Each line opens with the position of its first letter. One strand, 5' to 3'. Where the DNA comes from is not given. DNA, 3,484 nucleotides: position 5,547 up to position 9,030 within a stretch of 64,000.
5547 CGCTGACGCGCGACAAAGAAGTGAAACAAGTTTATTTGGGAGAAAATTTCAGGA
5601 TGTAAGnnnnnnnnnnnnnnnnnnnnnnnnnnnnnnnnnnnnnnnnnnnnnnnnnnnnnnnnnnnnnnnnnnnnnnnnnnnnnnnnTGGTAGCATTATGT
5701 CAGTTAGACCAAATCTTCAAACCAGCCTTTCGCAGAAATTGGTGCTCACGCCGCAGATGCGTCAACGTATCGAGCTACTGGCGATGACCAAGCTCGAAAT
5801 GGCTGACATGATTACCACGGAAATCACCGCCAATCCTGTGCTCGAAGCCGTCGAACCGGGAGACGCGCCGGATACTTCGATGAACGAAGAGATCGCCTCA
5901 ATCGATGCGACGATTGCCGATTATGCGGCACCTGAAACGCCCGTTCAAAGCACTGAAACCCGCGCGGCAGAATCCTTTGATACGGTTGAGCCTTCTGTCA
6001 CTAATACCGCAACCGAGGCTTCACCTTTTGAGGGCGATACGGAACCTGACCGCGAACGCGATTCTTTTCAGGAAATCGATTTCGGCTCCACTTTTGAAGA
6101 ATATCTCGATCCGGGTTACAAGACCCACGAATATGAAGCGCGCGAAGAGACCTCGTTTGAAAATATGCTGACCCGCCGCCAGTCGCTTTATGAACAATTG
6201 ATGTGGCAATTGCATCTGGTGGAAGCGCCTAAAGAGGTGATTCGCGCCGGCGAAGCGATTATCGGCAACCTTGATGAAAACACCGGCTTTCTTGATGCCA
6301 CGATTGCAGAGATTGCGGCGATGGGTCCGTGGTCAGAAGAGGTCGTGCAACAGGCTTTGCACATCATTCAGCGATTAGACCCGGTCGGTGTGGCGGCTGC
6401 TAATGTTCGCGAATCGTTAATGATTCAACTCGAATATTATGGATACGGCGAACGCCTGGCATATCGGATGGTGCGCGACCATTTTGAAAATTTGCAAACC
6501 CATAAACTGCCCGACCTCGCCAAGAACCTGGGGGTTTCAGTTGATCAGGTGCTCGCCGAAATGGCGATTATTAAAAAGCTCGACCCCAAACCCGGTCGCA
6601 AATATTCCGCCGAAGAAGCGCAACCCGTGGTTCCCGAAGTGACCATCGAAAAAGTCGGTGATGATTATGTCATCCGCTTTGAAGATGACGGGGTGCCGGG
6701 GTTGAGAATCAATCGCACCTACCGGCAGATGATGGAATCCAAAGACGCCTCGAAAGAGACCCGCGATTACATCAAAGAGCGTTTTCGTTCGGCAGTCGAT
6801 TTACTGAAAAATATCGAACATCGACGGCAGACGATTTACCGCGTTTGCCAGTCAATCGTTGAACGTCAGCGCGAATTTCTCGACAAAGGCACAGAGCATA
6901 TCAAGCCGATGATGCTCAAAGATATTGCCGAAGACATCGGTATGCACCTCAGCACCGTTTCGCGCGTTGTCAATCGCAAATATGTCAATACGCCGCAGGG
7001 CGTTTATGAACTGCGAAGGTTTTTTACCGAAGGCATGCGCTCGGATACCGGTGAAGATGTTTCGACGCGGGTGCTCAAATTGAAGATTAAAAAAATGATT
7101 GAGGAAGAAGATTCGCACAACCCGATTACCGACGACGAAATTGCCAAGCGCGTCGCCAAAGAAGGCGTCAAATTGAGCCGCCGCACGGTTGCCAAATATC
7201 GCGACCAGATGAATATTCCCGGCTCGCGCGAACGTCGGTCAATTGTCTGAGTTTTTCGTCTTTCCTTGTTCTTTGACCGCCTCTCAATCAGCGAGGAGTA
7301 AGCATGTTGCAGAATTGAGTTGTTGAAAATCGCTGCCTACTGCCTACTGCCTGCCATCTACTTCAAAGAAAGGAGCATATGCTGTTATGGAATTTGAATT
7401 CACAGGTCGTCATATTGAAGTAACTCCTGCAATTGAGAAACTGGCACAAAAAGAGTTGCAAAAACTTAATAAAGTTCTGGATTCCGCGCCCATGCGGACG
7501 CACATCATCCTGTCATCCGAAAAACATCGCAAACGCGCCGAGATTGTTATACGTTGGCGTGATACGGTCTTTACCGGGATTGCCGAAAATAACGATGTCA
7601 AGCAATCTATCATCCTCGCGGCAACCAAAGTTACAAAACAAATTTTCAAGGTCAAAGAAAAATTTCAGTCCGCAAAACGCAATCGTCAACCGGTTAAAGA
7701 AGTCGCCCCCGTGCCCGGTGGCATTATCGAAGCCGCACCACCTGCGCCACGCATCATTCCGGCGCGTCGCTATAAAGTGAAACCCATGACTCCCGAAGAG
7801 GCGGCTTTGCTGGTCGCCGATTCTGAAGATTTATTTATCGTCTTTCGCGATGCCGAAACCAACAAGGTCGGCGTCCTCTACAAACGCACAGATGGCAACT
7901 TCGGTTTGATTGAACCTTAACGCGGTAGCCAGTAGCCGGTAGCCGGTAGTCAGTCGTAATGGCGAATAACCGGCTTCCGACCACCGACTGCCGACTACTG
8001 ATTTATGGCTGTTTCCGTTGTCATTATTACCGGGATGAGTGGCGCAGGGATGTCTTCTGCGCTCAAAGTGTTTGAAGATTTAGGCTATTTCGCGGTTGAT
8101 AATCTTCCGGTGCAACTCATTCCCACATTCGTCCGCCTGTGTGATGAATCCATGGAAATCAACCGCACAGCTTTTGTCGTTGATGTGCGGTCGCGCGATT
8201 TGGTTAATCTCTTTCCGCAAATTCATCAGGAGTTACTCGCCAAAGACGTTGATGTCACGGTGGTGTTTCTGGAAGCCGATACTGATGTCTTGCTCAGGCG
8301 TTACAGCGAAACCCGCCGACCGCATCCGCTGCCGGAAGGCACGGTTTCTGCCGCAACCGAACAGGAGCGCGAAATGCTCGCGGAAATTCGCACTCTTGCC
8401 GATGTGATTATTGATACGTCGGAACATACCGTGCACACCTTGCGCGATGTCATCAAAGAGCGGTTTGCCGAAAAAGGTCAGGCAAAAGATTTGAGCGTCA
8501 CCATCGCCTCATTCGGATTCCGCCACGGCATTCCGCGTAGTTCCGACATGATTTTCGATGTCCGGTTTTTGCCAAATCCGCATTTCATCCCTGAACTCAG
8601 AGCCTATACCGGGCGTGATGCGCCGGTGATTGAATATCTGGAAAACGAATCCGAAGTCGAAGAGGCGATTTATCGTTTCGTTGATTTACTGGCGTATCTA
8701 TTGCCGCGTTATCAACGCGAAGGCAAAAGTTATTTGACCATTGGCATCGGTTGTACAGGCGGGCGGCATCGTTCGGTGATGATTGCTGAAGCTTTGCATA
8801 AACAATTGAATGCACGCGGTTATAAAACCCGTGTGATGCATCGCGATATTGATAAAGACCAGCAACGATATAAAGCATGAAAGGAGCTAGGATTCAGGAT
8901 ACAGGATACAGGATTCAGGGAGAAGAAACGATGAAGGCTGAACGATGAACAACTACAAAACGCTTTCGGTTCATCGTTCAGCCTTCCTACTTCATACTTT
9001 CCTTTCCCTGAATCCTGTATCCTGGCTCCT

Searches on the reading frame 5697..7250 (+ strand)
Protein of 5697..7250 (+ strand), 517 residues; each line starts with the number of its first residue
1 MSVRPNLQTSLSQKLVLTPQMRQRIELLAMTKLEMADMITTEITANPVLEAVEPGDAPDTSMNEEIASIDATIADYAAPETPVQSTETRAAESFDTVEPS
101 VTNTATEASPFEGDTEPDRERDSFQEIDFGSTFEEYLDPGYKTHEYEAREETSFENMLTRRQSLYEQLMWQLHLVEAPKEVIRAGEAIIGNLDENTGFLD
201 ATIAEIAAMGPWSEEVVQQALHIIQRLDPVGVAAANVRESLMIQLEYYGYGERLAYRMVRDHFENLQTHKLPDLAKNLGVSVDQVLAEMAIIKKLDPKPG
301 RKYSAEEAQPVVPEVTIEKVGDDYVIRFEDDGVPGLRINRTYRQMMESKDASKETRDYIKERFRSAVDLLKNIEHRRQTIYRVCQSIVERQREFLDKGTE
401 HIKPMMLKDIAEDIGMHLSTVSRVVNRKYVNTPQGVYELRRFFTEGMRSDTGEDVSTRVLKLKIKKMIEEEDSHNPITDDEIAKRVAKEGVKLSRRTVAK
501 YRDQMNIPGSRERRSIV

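Call 47: search_protein_families(library=pfam, proteins=[window:5697-7250:+], max_evalue=0.0001)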
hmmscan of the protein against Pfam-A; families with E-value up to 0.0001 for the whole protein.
window:5697-7250:+ (517 aa): 3 families
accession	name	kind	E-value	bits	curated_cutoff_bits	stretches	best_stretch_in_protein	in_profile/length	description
PF04552.19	Sigma54_DBD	-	6.8e-58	195.4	22.8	1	357-514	2-159/160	Sigma-54, DNA binding domain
PF04963.19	Sigma54_CBD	-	1.1e-53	182.1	22.9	1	154-342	2-185/185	Sigma-54 factor, core binding domain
PF00309.25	Sigma54_AID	-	2.2e-13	50.3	23.8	1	6-50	1-45/46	Sigma-54 factor, Activator interacting domain (AID)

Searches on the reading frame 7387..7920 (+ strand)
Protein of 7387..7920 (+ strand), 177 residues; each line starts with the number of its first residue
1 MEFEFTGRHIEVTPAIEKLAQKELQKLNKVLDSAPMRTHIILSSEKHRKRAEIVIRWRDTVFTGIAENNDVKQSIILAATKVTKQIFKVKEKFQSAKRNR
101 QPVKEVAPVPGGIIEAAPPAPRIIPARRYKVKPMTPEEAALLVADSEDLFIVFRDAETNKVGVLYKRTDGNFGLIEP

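Call 92: search_protein_families(library=pfam, proteins=[window:7387-7920:+], max_evalue=0.01)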
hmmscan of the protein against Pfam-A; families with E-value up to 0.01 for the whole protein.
window:7387-7920:+ (177 aa): 2 families
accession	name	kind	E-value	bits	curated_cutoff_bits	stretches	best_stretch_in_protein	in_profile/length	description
PF16321.10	Ribosom_S30AE_C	-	2.6e-16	59.5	25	1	120-174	3-57/57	Sigma 54 modulation/S30EA ribosomal protein C terminus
PF02482.25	Ribosomal_S30AE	-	9.9e-15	55.5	23.7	1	4-93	2-87/88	Sigma 54 modulation protein / S30EA ribosomal protein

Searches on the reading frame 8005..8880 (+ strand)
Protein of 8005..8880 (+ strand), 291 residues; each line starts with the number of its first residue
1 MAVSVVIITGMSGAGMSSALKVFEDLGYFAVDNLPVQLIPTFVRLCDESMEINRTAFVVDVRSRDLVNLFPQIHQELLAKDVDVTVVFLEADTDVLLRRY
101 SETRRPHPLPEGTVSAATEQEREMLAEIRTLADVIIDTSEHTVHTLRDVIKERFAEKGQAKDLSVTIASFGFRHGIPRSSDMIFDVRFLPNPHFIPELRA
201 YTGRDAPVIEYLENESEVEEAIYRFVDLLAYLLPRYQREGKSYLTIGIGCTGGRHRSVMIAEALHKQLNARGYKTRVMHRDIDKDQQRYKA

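Call 92: search_protein_families(library=pfam, proteins=[window:8005-8880:+], max_evalue=0.01)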
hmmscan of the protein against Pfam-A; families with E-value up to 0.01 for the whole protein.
window:8005-8880:+ (291 aa): 2 families
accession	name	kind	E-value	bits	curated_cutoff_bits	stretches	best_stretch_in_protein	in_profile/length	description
PF22740.1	PapZ_C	-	3.4e-48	163.3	27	1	164-283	2-121/121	RapZ C-terminal domain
PF03668.21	RapZ-like_N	-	2.4e-47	161.1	25.4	1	4-156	2-156/158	RapZ-like N-terminal domain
